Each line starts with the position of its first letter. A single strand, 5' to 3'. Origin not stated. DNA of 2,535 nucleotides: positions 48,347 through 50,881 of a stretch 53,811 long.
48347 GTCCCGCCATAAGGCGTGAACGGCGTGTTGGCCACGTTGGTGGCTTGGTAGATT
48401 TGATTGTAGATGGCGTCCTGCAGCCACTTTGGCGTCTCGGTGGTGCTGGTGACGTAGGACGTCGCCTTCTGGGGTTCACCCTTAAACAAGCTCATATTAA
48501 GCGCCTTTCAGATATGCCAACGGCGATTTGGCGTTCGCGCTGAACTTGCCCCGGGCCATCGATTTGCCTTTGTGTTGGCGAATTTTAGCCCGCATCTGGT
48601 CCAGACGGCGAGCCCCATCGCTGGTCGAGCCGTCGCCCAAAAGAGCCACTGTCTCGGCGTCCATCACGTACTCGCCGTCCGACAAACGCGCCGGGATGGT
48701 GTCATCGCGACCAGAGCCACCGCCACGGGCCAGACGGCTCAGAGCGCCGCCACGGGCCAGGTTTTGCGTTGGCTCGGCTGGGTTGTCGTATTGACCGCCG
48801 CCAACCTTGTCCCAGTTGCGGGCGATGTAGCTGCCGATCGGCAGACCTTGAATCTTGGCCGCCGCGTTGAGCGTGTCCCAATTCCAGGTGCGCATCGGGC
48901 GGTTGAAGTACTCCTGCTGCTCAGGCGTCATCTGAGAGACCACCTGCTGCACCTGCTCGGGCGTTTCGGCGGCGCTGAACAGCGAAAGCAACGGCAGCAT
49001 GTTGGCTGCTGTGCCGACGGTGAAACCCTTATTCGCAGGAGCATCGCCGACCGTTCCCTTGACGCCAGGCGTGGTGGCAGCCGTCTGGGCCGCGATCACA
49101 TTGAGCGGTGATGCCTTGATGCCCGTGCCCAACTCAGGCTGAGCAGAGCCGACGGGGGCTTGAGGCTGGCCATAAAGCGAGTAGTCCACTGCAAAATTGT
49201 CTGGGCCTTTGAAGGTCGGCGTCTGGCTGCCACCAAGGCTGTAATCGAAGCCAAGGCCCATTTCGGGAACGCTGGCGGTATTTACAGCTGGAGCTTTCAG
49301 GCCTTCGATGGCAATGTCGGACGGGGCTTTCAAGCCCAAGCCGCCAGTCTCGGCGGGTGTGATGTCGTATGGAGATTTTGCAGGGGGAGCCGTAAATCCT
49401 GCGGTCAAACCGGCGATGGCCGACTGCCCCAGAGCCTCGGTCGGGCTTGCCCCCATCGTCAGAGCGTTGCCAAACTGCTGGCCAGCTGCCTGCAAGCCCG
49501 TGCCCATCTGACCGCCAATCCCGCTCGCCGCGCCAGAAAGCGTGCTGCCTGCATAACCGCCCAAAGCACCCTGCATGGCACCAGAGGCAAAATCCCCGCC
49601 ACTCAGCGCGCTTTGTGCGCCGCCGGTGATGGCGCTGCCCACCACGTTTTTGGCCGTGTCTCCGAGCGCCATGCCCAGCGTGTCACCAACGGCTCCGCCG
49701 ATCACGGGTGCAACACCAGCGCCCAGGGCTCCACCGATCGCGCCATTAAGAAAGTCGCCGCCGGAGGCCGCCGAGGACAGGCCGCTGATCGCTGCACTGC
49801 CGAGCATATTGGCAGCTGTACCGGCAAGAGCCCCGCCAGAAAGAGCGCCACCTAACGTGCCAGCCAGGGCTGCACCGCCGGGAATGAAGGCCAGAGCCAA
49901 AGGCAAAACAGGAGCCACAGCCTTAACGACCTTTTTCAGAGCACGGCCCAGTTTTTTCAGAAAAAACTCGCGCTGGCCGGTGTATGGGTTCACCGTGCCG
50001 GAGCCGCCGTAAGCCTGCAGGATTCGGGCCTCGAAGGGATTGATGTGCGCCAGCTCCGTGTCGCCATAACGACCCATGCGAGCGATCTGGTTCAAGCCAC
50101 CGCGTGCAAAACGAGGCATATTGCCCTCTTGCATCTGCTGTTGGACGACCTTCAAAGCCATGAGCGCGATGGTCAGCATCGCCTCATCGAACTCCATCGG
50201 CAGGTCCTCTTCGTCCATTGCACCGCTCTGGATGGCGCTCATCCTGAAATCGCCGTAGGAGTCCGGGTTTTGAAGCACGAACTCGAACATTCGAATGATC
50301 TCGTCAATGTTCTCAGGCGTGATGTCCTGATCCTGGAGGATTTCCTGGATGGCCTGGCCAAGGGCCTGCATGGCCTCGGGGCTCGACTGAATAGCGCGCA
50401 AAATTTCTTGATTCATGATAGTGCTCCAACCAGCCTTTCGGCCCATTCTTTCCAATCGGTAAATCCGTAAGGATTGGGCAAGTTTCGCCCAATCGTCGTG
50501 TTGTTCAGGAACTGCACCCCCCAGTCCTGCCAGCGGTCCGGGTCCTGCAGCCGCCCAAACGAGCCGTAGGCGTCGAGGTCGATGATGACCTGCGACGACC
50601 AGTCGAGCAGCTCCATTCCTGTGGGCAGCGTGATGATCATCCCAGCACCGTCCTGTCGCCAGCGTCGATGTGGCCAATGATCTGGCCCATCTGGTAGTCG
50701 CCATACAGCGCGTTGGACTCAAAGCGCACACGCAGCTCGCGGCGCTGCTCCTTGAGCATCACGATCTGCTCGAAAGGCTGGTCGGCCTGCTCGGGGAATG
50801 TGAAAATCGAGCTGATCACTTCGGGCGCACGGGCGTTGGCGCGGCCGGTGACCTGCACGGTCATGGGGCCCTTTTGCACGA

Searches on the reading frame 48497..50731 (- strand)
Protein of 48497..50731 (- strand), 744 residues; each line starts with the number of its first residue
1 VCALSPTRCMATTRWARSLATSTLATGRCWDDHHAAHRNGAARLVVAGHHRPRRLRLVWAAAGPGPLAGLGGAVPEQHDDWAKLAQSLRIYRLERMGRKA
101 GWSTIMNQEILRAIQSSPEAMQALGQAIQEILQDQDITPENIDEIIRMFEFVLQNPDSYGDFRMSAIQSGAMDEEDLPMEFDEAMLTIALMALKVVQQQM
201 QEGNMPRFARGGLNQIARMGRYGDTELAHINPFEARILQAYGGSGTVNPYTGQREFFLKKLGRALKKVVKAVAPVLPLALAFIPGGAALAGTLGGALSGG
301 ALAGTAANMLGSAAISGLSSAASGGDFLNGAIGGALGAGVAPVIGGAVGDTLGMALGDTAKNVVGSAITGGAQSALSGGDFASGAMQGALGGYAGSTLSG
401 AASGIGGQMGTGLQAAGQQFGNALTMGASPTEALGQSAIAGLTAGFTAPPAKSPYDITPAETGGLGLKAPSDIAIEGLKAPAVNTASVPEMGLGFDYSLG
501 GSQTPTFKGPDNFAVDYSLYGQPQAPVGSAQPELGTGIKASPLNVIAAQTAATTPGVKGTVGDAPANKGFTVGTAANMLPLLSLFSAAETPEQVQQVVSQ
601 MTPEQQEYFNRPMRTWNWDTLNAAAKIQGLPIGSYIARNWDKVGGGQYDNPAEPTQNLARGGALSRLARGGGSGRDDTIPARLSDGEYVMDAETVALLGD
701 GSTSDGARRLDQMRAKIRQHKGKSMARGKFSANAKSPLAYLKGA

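Call 57: search_protein_families(library=pfam, proteins=[window:48497-50731:-], max_evalue=1)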
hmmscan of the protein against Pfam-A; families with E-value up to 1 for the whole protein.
window:48497-50731:- (744 aa): 1 family
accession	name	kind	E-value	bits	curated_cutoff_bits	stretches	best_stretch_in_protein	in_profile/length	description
PF03979.19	Sigma70_r1_1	-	0.066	13.6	22.5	1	127-150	24-47/81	Sigma-70 factor, region 1.1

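Call 68: search_protein_families(library=ncbifam, proteins=[window:48497-50731:-], max_evalue=1)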
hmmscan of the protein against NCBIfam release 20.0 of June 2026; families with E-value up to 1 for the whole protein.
window:48497-50731:- (744 aa): 0 families

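Call 70: search_dna_similar(query=window:48497-50731:-, collection=phages, mode=protein, max_evalue=0.001, max_rows=12)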
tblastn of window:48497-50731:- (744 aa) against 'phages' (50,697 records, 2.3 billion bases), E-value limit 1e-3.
Records with a match: 7; places in all: 7; records where one place covers at least 80% of the query: 0.
Best place of each record, by identity: 60-80% 1; <60% 6.
By first word of the organism name: Caulobacter 4; Phage 1; Caudoviricetes 1; Methylophilales 1.
By host as written in the record: Caulobacter vibrioides CB15 3; Gammaproteobacteria 1; Caulobacter vibrioides 1; - 1; Methylophilales bacterium H5P1 1.
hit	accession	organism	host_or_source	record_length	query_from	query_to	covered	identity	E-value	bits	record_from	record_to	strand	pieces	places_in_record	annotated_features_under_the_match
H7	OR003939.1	Phage DSL-LC04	Gammaproteobacteria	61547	106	256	20%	38.4%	3e-14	83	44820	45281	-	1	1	tail tape measure protein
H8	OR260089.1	Caulobacter phage GB2A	Caulobacter vibrioides CB15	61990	677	743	9%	58.2%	2e-16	90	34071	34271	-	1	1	tail length tape measure protein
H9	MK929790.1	Caulobacter phage RW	Caulobacter vibrioides CB15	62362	677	743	9%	58.2%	2e-16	90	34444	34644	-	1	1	hypothetical protein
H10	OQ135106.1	Caulobacter phage RLK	Caulobacter vibrioides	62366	677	743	9%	58.2%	2e-16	90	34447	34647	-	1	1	RLK_gp066c: hypothetical protein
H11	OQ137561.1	Caulobacter phage KcrB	Caulobacter vibrioides CB15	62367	677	743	9%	58.2%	2e-16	90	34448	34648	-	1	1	KcrB_gp066c: hypothetical protein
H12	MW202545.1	Caudoviricetes sp.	Manatee Spring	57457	679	742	9%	45.3%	4e-6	57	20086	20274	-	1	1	hypothetical protein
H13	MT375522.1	Methylophilales phage Venkman EXVC282S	Methylophilales bacterium H5P1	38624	216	256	6%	61.0%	7e-8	62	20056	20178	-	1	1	hypothetical protein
